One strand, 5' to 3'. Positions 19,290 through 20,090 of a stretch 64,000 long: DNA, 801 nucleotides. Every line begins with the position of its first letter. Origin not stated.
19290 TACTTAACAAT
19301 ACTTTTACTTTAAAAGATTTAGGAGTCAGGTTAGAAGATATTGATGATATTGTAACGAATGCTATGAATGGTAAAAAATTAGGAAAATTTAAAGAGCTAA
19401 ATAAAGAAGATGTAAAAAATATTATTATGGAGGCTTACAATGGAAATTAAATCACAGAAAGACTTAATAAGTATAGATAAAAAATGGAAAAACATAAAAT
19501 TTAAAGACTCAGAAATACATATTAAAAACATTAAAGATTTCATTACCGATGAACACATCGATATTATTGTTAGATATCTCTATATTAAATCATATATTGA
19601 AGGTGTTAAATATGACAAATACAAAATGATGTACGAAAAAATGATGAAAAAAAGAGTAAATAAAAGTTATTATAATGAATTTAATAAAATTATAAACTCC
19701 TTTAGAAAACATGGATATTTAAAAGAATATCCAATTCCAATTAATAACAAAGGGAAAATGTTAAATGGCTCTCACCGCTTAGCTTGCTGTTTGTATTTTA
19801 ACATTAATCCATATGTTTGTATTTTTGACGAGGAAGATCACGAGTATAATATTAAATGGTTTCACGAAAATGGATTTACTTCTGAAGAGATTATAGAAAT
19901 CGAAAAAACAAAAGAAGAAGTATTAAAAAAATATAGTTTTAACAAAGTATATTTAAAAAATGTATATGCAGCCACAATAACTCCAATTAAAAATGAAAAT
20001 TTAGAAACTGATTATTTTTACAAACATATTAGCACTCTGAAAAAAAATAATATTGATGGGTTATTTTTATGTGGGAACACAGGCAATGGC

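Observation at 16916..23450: Orphan operon for an uncharacterised 3-deoxy-ulosonic-acid-type sugar pathway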

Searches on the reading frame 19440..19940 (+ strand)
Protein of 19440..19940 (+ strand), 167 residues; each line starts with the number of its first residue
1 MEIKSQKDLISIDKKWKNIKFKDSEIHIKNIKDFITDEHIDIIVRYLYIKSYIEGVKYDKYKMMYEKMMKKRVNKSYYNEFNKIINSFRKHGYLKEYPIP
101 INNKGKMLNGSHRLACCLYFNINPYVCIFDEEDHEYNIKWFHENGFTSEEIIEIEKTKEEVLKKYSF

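Call 52: predict_structure(alignment_id=A3)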
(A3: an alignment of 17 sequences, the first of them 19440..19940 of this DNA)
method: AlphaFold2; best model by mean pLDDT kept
length: 167 residues; sequences in the alignment: 17
mean_pLDDT: 93.1   pTM: 0.89
mean pLDDT of the five models: 93.1, 92.7, 92.1, 92.0, 91.7
residues with pLDDT >= 90: 134; 70-90: 29; 50-70: 4; < 50: 0
segments of 3 or more residues with pLDDT < 50: none
pLDDT, mean of each block of 10 residues (from residue 1): 75 85 94 93 98 97 97 91 97 95 95 97 96 91 96 97 84
secondary structure, 60 per line:
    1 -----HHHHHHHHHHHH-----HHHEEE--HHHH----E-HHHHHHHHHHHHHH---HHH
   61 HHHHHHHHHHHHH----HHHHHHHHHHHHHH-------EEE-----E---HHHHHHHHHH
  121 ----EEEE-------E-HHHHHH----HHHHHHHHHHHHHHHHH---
elements in order: H6-17 E26-28 H31-34 H41-54 H58-73 H78-91 E99-101 H111-120 E125-128 H138-143 H148-164

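Call 55: fold_search(model_id=the predicted structure, library=pdb)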
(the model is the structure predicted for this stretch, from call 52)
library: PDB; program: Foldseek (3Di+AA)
matches with E <= 10: 84; with E <= 0.001: 0
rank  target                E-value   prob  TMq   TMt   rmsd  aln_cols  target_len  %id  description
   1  5k5d_A                1.0e-01  0.99  0.29  0.20   1.5        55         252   14  Structure of the C2221 form of Pnob8-like ParB-N domain (released 2016-06-15)
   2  6ky4                  1.0e-01  0.94  0.28  0.48   3.0        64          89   19  Crystal structure of Sulfiredoxin from Arabidopsis thaliana (released 2019-10-16)
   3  5k5d_B                1.2e-01  0.99  0.29  0.20   1.4        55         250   14  Structure of the C2221 form of Pnob8-like ParB-N domain (released 2016-06-15)
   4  5k5d_C                1.2e-01  0.85  0.29  0.20   8.9        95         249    9  Structure of the C2221 form of Pnob8-like ParB-N domain (released 2016-06-15)
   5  7nfu_A                1.5e-01  0.63  0.28  0.22   9.8        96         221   16  Crystal structure of C-terminally truncated Geobacillus thermoleovorans nucleoid occlusion protein Noc (released 2021-02-17)
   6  7lj1_g                1.9e-01  0.82  0.24  0.38   3.9        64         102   12  Human Prx1-Srx Decameric Complex (released 2021-07-14)
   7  7lj1_i                1.9e-01  0.82  0.24  0.37   3.9        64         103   12  Human Prx1-Srx Decameric Complex (released 2021-07-14)
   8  7nfu_B                1.9e-01  0.57  0.27  0.22   9.8        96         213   14  Crystal structure of C-terminally truncated Geobacillus thermoleovorans nucleoid occlusion protein Noc (released 2021-02-17)
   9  7bnk_B                2.1e-01  0.91  0.28  0.25   3.0        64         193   16  Crystal structure of ParB from Myxococcus xanthus bound to CDP and Monothiophosphate (released 2021-09-08)
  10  7lj1_a                2.1e-01  0.85  0.25  0.38   3.9        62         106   13  Human Prx1-Srx Decameric Complex (released 2021-07-14)
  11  7lj1_b                2.4e-01  0.77  0.24  0.36   3.9        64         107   12  Human Prx1-Srx Decameric Complex (released 2021-07-14)
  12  7lj1_d                2.5e-01  0.84  0.26  0.38   3.8        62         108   13  Human Prx1-Srx Decameric Complex (released 2021-07-14)
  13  7lj1_k                3.6e-01  0.66  0.24  0.39   4.0        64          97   12  Human Prx1-Srx Decameric Complex (released 2021-07-14)
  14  2rii_X                3.6e-01  0.60  0.25  0.37   4.1        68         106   12  Crystal Structure of Human Peroxiredoxin I in complex with Sulfiredoxin (released 2008-01-08)
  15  7bm8_A                4.5e-01  0.77  0.29  0.27   2.6        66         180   17  Crystal structure of the C-terminally truncated chromosome-partitioning protein ParB from Caulobacter crescentus compl (released 2021-04-28)
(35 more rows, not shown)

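Call 85: search_dna_similar(query=window:19440-19940:+, collection=phages, mode=protein, max_evalue=0.001, max_rows=10)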
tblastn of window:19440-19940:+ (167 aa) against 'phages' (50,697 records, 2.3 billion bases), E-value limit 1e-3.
No match.

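Call 86: search_dna_similar(query=window:19440-19940:+, collection=plasmids, mode=protein, max_evalue=0.001, max_rows=10)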
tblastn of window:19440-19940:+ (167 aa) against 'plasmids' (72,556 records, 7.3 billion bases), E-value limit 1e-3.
No match.

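Call 87: find_homologous_proteins(query=A3, max_evalue=0.001)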
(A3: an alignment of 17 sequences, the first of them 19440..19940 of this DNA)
Query A3 (17 sequences) (167 aa, profile of the alignment): 35 proteins with E <= 0.001 among 2163 candidates.
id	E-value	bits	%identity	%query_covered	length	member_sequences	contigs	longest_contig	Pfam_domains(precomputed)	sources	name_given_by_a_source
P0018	9.2e-72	258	60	99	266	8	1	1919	PF00701.29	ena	-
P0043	3.9e-36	142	49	64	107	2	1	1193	-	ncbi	-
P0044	1.3e-35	140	40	78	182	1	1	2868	-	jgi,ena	-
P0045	8.3e-34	135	35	68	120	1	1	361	-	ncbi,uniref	ncbi:ParB N-terminal domain-containing protein, partial [Stenotrophomonas maltophilia group sp. RNC7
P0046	1.7e-32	130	39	80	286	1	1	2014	-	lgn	-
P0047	3.6e-32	129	38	71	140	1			-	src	-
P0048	9.6e-32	128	39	77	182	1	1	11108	-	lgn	-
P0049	1.6e-31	127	37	65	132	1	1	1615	-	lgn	-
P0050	2.0e-31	127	36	76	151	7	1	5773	-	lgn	-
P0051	3.1e-30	123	36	75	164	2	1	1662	-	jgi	jgi:hypothetical protein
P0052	3.2e-30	123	36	74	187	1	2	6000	-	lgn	-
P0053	1.1e-28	118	36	77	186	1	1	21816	-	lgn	-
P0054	9.8e-27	112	37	72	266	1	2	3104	-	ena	-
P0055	1.1e-24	105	87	56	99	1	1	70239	-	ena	-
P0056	2.6e-23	100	34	69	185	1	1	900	-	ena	-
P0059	1.1e-21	95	30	73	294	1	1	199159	PF22674.3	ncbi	-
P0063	5.1e-21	93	39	63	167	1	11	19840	-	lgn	-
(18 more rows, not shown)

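Call 88: find_encoding_contigs(protein=P0059, flank=9000, max_places=1)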
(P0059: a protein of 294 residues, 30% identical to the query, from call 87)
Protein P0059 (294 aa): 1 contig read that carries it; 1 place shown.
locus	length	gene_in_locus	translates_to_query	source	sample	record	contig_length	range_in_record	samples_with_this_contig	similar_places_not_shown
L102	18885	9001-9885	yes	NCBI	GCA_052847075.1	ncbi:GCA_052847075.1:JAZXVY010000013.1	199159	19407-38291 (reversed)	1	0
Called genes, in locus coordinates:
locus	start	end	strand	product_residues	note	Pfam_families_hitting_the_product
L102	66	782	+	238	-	PF00483:NTP_transferase (weak), PF01128:IspD, PF12804:NTP_transf_3, PF02348:CTP_transf_3 (weak)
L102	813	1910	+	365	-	PF01593:Amino_oxidase (weak), PF13450:NAD_binding_8, PF03275:GLF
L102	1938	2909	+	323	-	PF01073:3Beta_HSD, PF01370:Epimerase, PF02719:Polysacc_synt_2, PF04321:RmlD_sub_bind, PF13460:NAD_binding_10 (faint), PF16363:GDP_Man_Dehyd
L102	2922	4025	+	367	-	PF14393:DUF4422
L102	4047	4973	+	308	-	PF01073:3Beta_HSD (weak), PF01370:Epimerase, PF02719:Polysacc_synt_2 (faint), PF04321:RmlD_sub_bind (weak), PF07993:NAD_binding_4 (faint), PF16363:GDP_Man_Dehyd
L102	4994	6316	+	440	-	PF02737:3HCDH_N (weak), PF03721:UDPG_MGDP_dh_N, PF03807:F420_oxidored (faint), PF00984:UDPG_MGDP_dh, PF03720:UDPG_MGDP_dh_C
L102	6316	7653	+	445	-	PF00535:Glycos_transf_2, PF10111:Glyco_tranf_2_2, PF13641:Glyco_tranf_2_3 (weak), PF22674:C2185-like_N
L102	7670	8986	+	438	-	PF14393:DUF4422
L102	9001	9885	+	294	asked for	PF22674:C2185-like_N (weak)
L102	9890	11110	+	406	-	PF01501:Glyco_transf_8, PF22674:C2185-like_N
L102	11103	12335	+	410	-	PF01501:Glyco_transf_8, PF22674:C2185-like_N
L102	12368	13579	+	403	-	PF01501:Glyco_transf_8, PF22674:C2185-like_N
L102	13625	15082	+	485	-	PF05050:Methyltransf_21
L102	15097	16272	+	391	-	-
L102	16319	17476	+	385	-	PF22674:C2185-like_N (faint), PF13489:Methyltransf_23, PF08242:Methyltransf_12 (weak)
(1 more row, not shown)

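Call 89: find_encoding_contigs(protein=P0063, flank=9000, max_places=2)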
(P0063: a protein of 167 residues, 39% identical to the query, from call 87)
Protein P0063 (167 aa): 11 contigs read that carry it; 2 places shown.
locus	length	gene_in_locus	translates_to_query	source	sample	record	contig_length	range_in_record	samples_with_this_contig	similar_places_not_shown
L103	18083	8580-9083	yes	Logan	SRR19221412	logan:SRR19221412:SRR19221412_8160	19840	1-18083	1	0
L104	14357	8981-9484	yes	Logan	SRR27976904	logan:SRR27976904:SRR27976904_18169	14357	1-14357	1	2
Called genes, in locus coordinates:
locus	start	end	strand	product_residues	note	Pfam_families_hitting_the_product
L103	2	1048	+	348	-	?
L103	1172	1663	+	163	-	-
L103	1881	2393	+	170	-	PF00293:NUDIX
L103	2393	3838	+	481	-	-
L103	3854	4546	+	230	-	PF02348:CTP_transf_3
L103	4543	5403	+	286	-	PF01522:Polysacc_deac_1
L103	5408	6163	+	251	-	PF03102:NeuB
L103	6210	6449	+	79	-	PF08666:SAF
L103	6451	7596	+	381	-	PF02350:Epimerase_2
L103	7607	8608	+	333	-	PF04055:Radical_SAM, PF13186:SPASM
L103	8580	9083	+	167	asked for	-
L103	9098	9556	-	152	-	-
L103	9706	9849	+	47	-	-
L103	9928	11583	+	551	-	PF00239:Resolvase, PF07508:Recombinase, PF13408:Zn_ribbon_recom (weak)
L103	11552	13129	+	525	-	PF00239:Resolvase, PF07508:Recombinase, PF13408:Zn_ribbon_recom (weak)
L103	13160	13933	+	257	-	PF00768:Peptidase_S11, PF07943:PBP5_C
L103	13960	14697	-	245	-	PF04294:VanW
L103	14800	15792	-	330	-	PF02899:Phage_int_SAM_1 (faint), PF00589:Phage_integrase, PF22823:MrpR_C_cat (weak)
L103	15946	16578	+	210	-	PF13483:Lactamase_B_3, PF12706:Lactamase_B_2, PF00753:Lactamase_B (faint)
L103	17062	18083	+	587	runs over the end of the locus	PF13292:DXP_synthase_N, PF00676:E1_dh (faint), PF02779:Transket_pyr, PF02780:Transketolase_C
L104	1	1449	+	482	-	?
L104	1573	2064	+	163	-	-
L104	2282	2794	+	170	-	PF00293:NUDIX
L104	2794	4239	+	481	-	-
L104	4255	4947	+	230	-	PF02348:CTP_transf_3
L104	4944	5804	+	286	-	PF01522:Polysacc_deac_1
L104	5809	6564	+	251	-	PF03102:NeuB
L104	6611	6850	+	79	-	PF08666:SAF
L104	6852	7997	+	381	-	PF02350:Epimerase_2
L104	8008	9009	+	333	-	PF04055:Radical_SAM, PF13186:SPASM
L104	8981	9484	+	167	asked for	-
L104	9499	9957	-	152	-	-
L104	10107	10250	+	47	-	-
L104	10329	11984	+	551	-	PF00239:Resolvase, PF07508:Recombinase, PF13408:Zn_ribbon_recom (weak)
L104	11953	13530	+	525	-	PF00239:Resolvase, PF07508:Recombinase, PF13408:Zn_ribbon_recom (weak)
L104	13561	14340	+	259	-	PF00768:Peptidase_S11, PF07943:PBP5_C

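Call 90: find_encoding_contigs(protein=P0053, flank=9000, max_places=1)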
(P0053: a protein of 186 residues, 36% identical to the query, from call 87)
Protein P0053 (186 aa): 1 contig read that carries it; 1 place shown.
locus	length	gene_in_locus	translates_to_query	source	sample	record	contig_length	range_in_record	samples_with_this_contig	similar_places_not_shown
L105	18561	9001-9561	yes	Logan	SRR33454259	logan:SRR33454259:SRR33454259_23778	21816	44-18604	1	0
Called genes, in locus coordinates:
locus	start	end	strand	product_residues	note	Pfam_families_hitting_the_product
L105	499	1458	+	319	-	PF00535:Glycos_transf_2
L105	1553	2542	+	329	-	PF13641:Glyco_tranf_2_3, PF00535:Glycos_transf_2, PF10111:Glyco_tranf_2_2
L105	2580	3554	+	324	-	PF00535:Glycos_transf_2, PF10111:Glyco_tranf_2_2, PF13641:Glyco_tranf_2_3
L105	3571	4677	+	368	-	PF14307:Glyco_tran_WbsX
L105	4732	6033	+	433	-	-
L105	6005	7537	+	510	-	PF14264:Glucos_trans_II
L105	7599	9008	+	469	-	PF01943:Polysacc_synt, PF13440:Polysacc_synt_3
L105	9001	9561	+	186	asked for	-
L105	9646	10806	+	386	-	PF02348:CTP_transf_3, PF00702:Hydrolase (faint), PF08282:Hydrolase_3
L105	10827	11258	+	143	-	-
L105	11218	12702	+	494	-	-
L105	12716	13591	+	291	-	PF03102:NeuB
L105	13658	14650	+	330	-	PF01370:Epimerase, PF16363:GDP_Man_Dehyd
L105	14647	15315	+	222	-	PF00106:adh_short (weak), PF01370:Epimerase (weak), PF04321:RmlD_sub_bind, PF08659:KR (faint), PF00106:adh_short, PF13561:adh_short_C2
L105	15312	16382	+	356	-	PF01761:DHQ_synthase, PF24621:DHQS_C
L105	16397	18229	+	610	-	PF02776:TPP_enzyme_N, PF00205:TPP_enzyme_M, PF02775:TPP_enzyme_C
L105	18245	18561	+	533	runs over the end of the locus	PF00682:HMGL-like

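Call 91: search_protein_families(library=pfam, proteins=[window:19440-19940:+, P0059, L105:10827-11258:+, L105:11218-12702:+, L103:1172-1663:+, L103:2393-3838:+, P0053, P0063], max_evalue=5)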
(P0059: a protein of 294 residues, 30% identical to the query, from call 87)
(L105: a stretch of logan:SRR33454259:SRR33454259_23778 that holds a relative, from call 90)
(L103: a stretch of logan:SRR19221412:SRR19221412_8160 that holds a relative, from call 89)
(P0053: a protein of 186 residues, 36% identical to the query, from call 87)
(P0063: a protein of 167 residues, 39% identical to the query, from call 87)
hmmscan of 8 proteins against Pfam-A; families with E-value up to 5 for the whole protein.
window:19440-19940:+ (167 aa): 0 families

P0059 (294 aa): 2 families
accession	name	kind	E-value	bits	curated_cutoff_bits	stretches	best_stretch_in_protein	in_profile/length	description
PF13432.12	TPR_16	-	0.11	13.4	32.7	1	143-169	31-57/65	Tetratricopeptide repeat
PF14559.12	TPR_19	-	0.18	12.6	25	1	136-172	18-54/68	Tetratricopeptide repeat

L105:10827-11258:+ (143 aa): 0 families

L105:11218-12702:+ (494 aa): 2 families
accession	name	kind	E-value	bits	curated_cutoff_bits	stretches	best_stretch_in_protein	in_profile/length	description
PF23942.1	DUF7277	-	0.00077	20.5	27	1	395-447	16-64/87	Domain of unknown function (DUF7277)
PF14091.12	DUF4269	-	0.0022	18.7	28.9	1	231-288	32-88/151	Domain of unknown function (DUF4269)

L103:1172-1663:+ (163 aa): 6 families
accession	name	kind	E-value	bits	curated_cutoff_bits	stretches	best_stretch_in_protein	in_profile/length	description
PF00768.25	Peptidase_S11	-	9.1e-24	84.7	27.6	1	68-163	7-106/239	D-alanyl-D-alanine carboxypeptidase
PF13354.11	Beta-lactamase2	-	7.4e-07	29.2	22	1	82-162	8-88/214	Beta-lactamase enzyme family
PF00144.29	Beta-lactamase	-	0.0043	16.7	27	1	90-150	44-97/329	Beta-lactamase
PF00905.27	Transpeptidase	-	0.0058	16.3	22.1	1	80-154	7-100/299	Penicillin binding protein transpeptidase domain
PF02113.21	Peptidase_S13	-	0.021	14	22.8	1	68-108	13-53/444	D-Ala-D-Ala carboxypeptidase 3 (S13) family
PF12070.13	SCAI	-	0.14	11.4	25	1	10-92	320-393/529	Protein SCAI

L103:2393-3838:+ (481 aa): 3 families
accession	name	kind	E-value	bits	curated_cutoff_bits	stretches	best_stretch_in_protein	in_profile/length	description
PF02350.25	Epimerase_2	-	0.00015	21.2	30.6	1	289-474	143-345/347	UDP-N-acetylglucosamine 2-epimerase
PF17147.9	PFOR_II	-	0.21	12.4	27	0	150-184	32-67/102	Pyruvate:ferredoxin oxidoreductase core domain II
PF07496.21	zf-CW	-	0.5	10.9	27.5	1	115-135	24-43/47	CW-type Zinc Finger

P0053 (186 aa): 1 family
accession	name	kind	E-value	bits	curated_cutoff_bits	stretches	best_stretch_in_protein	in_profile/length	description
PF02645.21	DegV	-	0.23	11.2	27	1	38-153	8-125/280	Uncharacterised protein, DegV family COG1307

P0063 (167 aa): 2 families
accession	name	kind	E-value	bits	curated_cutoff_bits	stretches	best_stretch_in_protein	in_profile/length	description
PF10566.15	Glyco_hydro_97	-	0.0016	18.3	32.5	1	1-102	77-174/275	Glycoside hydrolase 97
PF21705.3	p55_CTD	-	2.1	9.4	27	1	22-70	20-64/80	p55, C-terminal domain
